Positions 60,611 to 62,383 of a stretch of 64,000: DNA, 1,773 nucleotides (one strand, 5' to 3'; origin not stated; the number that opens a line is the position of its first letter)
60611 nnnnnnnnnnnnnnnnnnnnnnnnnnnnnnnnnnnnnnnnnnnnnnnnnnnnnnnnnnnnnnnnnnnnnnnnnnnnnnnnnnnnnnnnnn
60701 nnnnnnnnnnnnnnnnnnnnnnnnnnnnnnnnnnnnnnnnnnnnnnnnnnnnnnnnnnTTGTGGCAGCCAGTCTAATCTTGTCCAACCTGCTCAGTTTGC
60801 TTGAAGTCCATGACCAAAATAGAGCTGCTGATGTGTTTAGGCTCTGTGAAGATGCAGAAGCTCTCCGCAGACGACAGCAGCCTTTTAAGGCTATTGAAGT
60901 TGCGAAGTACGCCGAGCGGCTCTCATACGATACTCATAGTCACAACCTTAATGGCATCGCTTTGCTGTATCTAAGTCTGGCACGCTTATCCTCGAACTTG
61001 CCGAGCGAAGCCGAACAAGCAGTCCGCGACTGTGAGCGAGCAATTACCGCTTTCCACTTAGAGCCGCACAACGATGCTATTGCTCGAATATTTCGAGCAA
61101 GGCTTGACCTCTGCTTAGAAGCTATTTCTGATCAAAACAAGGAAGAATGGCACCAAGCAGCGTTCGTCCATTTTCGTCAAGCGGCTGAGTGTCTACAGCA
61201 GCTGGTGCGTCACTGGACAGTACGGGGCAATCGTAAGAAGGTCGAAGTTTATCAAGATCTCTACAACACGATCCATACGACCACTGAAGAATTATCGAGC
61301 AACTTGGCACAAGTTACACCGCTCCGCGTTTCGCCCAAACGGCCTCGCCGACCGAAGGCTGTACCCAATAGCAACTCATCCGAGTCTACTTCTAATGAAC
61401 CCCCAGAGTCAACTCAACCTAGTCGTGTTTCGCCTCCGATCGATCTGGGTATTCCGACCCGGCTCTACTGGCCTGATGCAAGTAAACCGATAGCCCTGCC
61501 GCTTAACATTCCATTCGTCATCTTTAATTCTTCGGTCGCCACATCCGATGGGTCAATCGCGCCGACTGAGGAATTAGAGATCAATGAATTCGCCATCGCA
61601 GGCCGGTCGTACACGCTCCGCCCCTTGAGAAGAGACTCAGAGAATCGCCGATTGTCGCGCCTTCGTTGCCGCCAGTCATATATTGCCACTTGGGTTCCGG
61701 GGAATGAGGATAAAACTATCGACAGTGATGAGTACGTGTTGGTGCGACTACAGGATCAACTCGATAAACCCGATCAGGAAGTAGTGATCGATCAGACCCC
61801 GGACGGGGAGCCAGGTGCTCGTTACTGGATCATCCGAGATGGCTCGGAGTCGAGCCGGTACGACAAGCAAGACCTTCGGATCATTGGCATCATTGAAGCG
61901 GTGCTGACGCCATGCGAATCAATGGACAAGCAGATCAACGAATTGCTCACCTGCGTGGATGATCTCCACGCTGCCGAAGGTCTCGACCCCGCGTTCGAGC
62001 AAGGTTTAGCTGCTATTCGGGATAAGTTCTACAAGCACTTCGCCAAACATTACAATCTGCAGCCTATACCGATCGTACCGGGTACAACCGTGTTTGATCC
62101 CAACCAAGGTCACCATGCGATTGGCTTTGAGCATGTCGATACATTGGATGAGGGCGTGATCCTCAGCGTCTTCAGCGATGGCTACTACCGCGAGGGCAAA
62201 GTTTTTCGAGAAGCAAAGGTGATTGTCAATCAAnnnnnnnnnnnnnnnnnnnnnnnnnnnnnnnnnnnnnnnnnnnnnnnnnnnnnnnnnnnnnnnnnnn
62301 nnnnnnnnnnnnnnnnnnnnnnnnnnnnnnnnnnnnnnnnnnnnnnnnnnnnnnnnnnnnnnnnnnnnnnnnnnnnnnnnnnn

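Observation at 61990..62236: GrpE-like C-terminal domain on the third gene of the second SPFH module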

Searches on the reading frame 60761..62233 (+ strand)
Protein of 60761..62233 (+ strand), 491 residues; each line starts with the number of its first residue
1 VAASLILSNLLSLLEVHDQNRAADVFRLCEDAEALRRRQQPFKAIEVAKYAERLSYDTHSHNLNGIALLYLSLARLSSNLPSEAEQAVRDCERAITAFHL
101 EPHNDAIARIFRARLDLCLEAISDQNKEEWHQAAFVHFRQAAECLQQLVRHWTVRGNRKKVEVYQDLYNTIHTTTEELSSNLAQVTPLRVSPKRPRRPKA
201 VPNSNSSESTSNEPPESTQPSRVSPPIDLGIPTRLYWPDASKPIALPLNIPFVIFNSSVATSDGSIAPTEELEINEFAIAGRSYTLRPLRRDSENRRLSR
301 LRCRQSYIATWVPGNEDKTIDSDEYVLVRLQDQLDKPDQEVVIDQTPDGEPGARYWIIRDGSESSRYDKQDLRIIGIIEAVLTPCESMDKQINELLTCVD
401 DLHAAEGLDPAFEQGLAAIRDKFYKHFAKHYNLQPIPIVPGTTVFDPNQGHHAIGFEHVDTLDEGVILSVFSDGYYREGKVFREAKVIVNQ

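Call 3: search_protein_families(library=pfam, proteins=[window:60761-62233:+], max_evalue=1)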
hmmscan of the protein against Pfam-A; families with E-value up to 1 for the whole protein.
window:60761-62233:+ (491 aa): 3 families
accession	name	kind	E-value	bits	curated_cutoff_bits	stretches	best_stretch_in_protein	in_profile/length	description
PF01025.24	GrpE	-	3.8e-13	49.9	25.8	1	378-491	64-165/165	GrpE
PF08893.15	DUF1839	-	0.016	14.9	22.5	1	65-166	163-266/313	Domain of unknown function (DUF1839)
PF08657.15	DASH_Spc34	-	0.22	11.6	26.7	1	143-182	194-233/280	DASH complex subunit Spc34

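Call 4: search_solved_structures(query=window:60761-62233:+, max_evalue=10, show_alignments=3)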
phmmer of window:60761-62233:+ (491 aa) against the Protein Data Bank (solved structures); distinct sequences matched with E-value up to 10: 3.
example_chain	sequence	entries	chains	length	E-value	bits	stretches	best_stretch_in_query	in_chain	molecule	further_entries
1dkg_A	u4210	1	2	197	0.0064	18.4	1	359-489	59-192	NUCLEOTIDE EXCHANGE FACTOR GRPE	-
6zl0_A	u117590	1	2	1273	0.17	13.7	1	8-144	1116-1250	Protein transport protein SEC31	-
4bzj_A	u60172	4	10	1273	0.17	13.7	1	8-144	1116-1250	Protein transport protein SEC31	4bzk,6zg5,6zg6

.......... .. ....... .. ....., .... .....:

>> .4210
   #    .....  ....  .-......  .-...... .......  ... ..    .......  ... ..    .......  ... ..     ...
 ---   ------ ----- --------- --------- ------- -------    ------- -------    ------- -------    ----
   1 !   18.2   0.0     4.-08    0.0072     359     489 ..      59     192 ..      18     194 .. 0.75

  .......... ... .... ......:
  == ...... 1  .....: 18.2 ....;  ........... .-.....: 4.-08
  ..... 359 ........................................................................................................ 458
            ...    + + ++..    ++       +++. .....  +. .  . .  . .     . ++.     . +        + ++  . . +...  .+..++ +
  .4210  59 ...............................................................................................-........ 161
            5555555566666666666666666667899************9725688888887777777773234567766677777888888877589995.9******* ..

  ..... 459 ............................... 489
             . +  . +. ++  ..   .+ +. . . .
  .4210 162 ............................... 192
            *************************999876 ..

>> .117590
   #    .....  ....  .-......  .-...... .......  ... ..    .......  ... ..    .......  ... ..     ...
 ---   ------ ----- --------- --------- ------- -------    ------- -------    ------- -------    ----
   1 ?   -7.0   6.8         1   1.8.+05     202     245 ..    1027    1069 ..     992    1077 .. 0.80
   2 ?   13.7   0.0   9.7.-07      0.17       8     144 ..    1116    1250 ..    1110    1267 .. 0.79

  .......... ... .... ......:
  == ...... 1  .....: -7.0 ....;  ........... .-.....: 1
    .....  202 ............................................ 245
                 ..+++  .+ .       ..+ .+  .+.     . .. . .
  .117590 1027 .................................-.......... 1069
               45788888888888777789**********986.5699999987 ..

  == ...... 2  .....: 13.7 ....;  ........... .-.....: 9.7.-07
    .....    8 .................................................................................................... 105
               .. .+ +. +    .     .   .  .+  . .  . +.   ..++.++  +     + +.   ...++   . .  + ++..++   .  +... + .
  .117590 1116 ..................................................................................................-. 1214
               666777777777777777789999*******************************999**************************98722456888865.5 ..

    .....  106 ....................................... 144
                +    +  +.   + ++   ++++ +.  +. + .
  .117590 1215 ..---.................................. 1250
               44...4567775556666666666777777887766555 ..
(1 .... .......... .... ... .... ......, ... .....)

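Call 13: find_homologous_proteins(query=window:60761-62233:+, max_evalue=0.001)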
Query window:60761-62233:+ (491 aa): 1 proteins with E <= 0.001 among 8000 candidates.
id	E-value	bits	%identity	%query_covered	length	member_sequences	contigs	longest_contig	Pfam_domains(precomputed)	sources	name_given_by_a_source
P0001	0.0e+0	1116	100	100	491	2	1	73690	PF01025.25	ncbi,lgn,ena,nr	ncbi:MAG TPA: nucleotide exchange factor GrpE [Anaerolineae bacterium]|nr:nucleotide exchange factor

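Call 15: find_encoding_contigs(protein=P0001, flank=10000, max_places=4)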
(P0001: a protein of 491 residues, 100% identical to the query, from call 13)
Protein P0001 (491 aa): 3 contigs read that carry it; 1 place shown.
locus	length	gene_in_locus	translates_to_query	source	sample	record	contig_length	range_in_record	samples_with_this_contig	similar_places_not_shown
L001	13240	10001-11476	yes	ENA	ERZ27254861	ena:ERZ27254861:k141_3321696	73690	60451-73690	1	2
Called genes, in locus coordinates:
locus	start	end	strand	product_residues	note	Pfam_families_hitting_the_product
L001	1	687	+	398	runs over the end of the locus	PF00072:Response_reg, PF02518:HATPase_c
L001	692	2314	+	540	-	PF00072:Response_reg, PF19974:TCAD9, PF01636:APH (weak), PF19974:TCAD9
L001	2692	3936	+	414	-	PF01145:Band_7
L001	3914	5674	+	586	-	PF16158:N_BRCA1_IG, PF01145:Band_7 (faint)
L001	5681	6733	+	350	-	-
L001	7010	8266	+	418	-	PF01145:Band_7 (weak)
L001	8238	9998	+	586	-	PF16158:N_BRCA1_IG, PF01145:Band_7 (faint)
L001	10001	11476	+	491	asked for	PF01025:GrpE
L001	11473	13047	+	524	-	-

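Call 16: search_protein_families(library=padloc, proteins=[window:60761-62233:+], max_evalue=0.01)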
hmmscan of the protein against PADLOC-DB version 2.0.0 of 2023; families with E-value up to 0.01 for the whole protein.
window:60761-62233:+ (491 aa): 0 families

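Call 17: search_protein_families(library=ncbifam, proteins=[window:60761-62233:+], max_evalue=0.01)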
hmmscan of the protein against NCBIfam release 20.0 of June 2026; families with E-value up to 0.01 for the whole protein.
window:60761-62233:+ (491 aa): 13 families
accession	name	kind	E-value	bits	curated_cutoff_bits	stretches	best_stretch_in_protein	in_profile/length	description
NF010743.0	PRK14145.1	equivalog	2.3e-05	24.4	186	1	392-489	102-198/200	nucleotide exchange factor GrpE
NF010742.0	PRK14144.1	equivalog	5.4e-05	23.1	215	1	388-490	94-197/199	nucleotide exchange factor GrpE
NF010747.0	PRK14149.1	equivalog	0.0001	21.9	176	1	390-489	87-187/191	nucleotide exchange factor GrpE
NF010749.0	PRK14151.1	equivalog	0.00013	21.6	231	1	389-490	70-174/188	nucleotide exchange factor GrpE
NF010741.0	PRK14143.1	equivalog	0.00021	20.8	184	1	442-489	178-224/258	nucleotide exchange factor GrpE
NF010757.0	PRK14160.1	equivalog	0.00046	19.6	184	1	392-489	114-209/211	nucleotide exchange factor GrpE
NF010751.0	PRK14154.1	equivalog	0.0011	18.6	266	1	413-490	133-207/208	nucleotide exchange factor GrpE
NF010745.0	PRK14147.1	equivalog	0.0013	18.7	184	1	389-490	68-169/172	nucleotide exchange factor GrpE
NF010761.0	PRK14164.1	equivalog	0.0017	18.4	167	1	391-489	122-214/220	nucleotide exchange factor GrpE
NF010748.0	PRK14150.1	equivalog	0.0033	16.9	152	0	390-491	92-196/198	nucleotide exchange factor GrpE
NF010738.0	PRK14140.1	equivalog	0.0041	16.9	137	0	412-491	116-191/191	nucleotide exchange factor GrpE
NF007655.0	PRK10325.1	equivalog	0.0057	16.4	348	0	388-490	88-193/197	nucleotide exchange factor GrpE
NF010746.0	PRK14148.1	equivalog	0.0095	15.7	212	0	440-489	144-192/195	nucleotide exchange factor GrpE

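Call 18: search_protein_representatives(protein=window:60761-62233:+)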
Query: 491 residues. Proteins with E-value up to 0.001 (for the whole library): 103; up to 1e-10: 62; up to 1e-30: 20. The best 103 are listed.
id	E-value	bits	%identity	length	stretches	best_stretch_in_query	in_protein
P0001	0.0e+00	1115.8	100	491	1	1-491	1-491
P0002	2.4e-124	432.0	47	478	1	4-491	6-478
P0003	5.0e-88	312.3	47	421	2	1-378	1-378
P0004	2.2e-48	181.6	36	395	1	1-385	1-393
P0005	4.1e-48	180.7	37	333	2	224-393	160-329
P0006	1.2e-47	179.2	35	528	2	4-364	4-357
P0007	2.5e-44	168.2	36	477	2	4-386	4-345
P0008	5.0e-43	163.9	39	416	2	1-359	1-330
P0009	1.0e-41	159.6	39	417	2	1-344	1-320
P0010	1.6e-39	152.4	32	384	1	4-363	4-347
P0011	3.2e-38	148.0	36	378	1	2-387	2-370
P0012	5.6e-38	147.2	34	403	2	2-381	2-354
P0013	1.2e-37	146.1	38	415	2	1-348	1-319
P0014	2.3e-36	141.9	40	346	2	87-348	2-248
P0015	2.5e-34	135.2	35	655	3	386-491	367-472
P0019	4.3e-32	127.8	36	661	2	276-491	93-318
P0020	7.2e-31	123.8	33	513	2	393-491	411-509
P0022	2.2e-29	118.9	35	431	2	273-491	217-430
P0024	2.3e-27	112.2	37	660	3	376-490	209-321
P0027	3.3e-26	108.4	39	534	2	383-491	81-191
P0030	2.8e-24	102.1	31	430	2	272-491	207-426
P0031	3.7e-24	101.7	31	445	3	391-491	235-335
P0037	6.6e-20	87.7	31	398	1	10-345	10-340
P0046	3.0e-15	72.3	30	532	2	381-491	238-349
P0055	1.8e-13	66.4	47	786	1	394-491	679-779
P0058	1.0e-12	64.0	48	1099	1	389-491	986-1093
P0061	2.7e-11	59.3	36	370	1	393-491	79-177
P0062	6.2e-11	58.1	35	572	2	389-491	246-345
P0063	1.7e-10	56.6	30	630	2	393-491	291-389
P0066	4.2e-10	55.3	29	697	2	393-491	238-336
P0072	2.8e-09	52.6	36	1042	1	384-491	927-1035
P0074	8.6e-09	51.0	39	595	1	390-490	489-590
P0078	4.1e-08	48.8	33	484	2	393-491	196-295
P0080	7.1e-08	48.0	41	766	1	392-490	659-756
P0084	2.3e-07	46.3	29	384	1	24-342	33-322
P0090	6.8e-06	41.5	42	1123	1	398-490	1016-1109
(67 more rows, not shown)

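Call 20: search_protein_families(library=pfam, proteins=[P0002, P0015, P0019, P0020, P0022, P0024, P0027, P0030, P0031, P0046], max_evalue=0.001)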
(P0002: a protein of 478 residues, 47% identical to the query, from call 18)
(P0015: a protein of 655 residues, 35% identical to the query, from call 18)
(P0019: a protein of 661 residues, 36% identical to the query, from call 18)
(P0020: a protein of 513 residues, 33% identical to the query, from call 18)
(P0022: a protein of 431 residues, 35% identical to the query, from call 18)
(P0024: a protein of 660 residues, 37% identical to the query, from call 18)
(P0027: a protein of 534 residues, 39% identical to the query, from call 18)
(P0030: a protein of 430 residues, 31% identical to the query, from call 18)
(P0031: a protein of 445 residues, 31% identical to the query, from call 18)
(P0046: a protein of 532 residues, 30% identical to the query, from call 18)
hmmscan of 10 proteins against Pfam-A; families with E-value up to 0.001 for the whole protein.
P0002 (478 aa): 1 family
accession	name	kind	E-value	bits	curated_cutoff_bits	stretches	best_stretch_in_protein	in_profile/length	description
PF01025.24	GrpE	-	6.6e-06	26.3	25.8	1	378-477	63-164/165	GrpE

P0015 (655 aa): 1 family
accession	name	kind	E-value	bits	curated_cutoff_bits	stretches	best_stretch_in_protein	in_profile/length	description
PF01025.24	GrpE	-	9.8e-17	61.6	25.8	2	239-341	61-165/165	GrpE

P0019 (661 aa): 1 family
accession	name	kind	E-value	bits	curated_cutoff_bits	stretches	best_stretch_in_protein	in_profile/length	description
PF01025.24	GrpE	-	2.1e-21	76.8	25.8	2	220-318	65-165/165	GrpE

P0020 (513 aa): 1 family
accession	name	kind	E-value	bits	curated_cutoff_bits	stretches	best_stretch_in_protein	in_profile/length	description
PF01025.24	GrpE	-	4e-12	46.6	25.8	1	411-509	72-165/165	GrpE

P0022 (431 aa): 1 family
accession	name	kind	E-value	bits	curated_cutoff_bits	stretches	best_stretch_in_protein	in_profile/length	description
PF01025.24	GrpE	-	1.7e-12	47.8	25.8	1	332-430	65-165/165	GrpE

P0024 (660 aa): 1 family
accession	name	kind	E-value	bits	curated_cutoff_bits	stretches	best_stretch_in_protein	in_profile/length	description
PF01025.24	GrpE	-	1.7e-19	70.5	25.8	2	226-321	67-164/165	GrpE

P0027 (534 aa): 1 family
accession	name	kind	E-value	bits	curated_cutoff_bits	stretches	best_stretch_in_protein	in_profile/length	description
PF01025.24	GrpE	-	9.5e-21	74.6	25.8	2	244-327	85-164/165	GrpE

P0030 (430 aa): 3 families
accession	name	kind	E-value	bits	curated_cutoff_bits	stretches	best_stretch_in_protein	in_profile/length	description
PF01025.24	GrpE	-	1.1e-10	41.8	25.8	1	329-426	66-165/165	GrpE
PF13432.12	TPR_16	-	9.3e-05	23.2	32.7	0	33-85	2-48/65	Tetratricopeptide repeat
PF13424.12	TPR_12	-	0.00053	20.6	30.1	0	38-73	13-48/77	Tetratricopeptide repeat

P0031 (445 aa): 1 family
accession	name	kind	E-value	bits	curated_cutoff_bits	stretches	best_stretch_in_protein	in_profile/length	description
PF01025.24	GrpE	-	4.1e-11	43.3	25.8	1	233-335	61-165/165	GrpE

P0046 (532 aa): 0 families

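Call 21: search_protein_families(library=pfam, proteins=[P0055, P0058, P0061, P0062, P0063, P0066, P0072, P0074, P0080, P0090], max_evalue=0.001)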
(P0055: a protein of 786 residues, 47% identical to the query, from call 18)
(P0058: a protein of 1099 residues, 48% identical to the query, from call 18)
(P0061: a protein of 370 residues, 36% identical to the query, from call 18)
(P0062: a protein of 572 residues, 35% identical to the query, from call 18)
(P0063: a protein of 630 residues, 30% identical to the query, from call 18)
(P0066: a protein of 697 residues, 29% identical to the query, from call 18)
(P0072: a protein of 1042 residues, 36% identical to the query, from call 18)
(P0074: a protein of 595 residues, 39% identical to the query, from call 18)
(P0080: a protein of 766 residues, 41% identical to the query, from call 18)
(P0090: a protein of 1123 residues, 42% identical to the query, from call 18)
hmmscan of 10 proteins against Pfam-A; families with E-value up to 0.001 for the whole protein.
P0055 (786 aa): 1 family
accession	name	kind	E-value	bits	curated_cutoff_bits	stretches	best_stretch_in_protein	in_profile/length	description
PF01025.24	GrpE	-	8.6e-14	52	25.8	1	620-779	10-165/165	GrpE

P0058 (1099 aa): 1 family
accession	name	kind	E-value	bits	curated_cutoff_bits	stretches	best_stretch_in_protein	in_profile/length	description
PF01025.24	GrpE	-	4.8e-09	36.6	25.8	1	929-1082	6-153/165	GrpE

P0061 (370 aa): 1 family
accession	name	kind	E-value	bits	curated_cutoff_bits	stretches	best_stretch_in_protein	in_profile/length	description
PF01025.24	GrpE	-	5.5e-12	46.1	25.8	1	104-176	96-164/165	GrpE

P0062 (572 aa): 1 family
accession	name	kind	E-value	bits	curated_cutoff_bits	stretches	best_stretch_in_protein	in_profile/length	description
PF01025.24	GrpE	-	9.7e-12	45.3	25.8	1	247-345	65-165/165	GrpE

P0063 (630 aa): 1 family
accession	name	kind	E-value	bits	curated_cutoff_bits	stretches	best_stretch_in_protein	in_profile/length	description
PF01025.24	GrpE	-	2.6e-13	50.4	25.8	1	291-388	65-164/165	GrpE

P0066 (697 aa): 1 family
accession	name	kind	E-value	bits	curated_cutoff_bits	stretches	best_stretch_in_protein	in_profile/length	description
PF01025.24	GrpE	-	1e-09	38.8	25.8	1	238-336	65-165/165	GrpE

P0072 (1042 aa): 1 family
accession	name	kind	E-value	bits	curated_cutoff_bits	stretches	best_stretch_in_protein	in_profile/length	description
PF01025.24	GrpE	-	2e-09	37.8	25.8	1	883-1034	8-164/165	GrpE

P0074 (595 aa): 1 family
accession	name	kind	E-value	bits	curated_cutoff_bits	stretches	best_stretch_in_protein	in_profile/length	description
PF01025.24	GrpE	-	2.3e-05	24.6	25.8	0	419-590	6-164/165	GrpE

P0080 (766 aa): 2 families
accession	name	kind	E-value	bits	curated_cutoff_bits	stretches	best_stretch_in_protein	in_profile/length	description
PF01025.24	GrpE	-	2.3e-08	34.3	25.8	1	608-755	9-163/165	GrpE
PF14362.11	DUF4407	-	6.7e-05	22.8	31.3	0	289-419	107-234/297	Domain of unknown function (DUF4407)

P0090 (1123 aa): 1 family
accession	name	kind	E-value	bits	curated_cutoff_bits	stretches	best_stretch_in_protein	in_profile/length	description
PF01025.24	GrpE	-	6.3e-16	58.9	25.8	1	931-1109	5-164/165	GrpE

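Call 22: find_encoding_contigs(protein=P0002, flank=10000, max_places=4)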
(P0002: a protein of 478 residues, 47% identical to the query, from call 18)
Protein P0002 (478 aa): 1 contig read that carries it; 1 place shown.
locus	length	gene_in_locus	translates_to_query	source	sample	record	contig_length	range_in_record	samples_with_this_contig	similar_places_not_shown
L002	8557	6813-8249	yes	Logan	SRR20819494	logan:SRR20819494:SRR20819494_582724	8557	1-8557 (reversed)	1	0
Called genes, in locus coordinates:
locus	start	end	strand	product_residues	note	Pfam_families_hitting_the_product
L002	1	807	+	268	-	?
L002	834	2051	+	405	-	PF00072:Response_reg, PF02518:HATPase_c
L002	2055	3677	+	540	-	PF00072:Response_reg, PF19974:TCAD9, PF01636:APH (weak), PF19974:TCAD9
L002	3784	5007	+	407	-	PF01145:Band_7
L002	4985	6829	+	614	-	PF16158:N_BRCA1_IG (weak), PF01145:Band_7 (faint)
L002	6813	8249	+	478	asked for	PF01025:GrpE (weak)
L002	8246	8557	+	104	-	?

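Call 25: find_encoding_contigs(protein=P0015, flank=10000, max_places=3)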
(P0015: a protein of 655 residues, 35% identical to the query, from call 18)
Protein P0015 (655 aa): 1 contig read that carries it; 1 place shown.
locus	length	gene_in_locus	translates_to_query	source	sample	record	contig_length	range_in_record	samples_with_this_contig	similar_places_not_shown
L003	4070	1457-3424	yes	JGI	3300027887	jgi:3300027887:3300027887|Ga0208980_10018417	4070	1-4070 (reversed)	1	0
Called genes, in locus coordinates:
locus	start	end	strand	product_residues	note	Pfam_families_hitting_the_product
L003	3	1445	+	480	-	?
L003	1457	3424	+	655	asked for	PF01025:GrpE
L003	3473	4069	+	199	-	?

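Call 26: find_encoding_contigs(protein=P0019, flank=10000, max_places=3)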
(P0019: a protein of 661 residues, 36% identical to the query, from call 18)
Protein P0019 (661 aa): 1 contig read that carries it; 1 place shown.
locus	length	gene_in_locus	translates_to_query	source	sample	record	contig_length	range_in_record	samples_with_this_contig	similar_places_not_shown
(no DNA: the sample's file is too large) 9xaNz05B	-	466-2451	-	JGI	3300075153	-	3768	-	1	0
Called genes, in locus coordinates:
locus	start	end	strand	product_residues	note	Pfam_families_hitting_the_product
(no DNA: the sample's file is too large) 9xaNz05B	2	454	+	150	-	?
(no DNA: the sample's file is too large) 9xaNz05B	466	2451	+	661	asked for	PF01025:GrpE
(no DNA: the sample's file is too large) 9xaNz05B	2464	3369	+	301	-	PF04227:Indigoidine_A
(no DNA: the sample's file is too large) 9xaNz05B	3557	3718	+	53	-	-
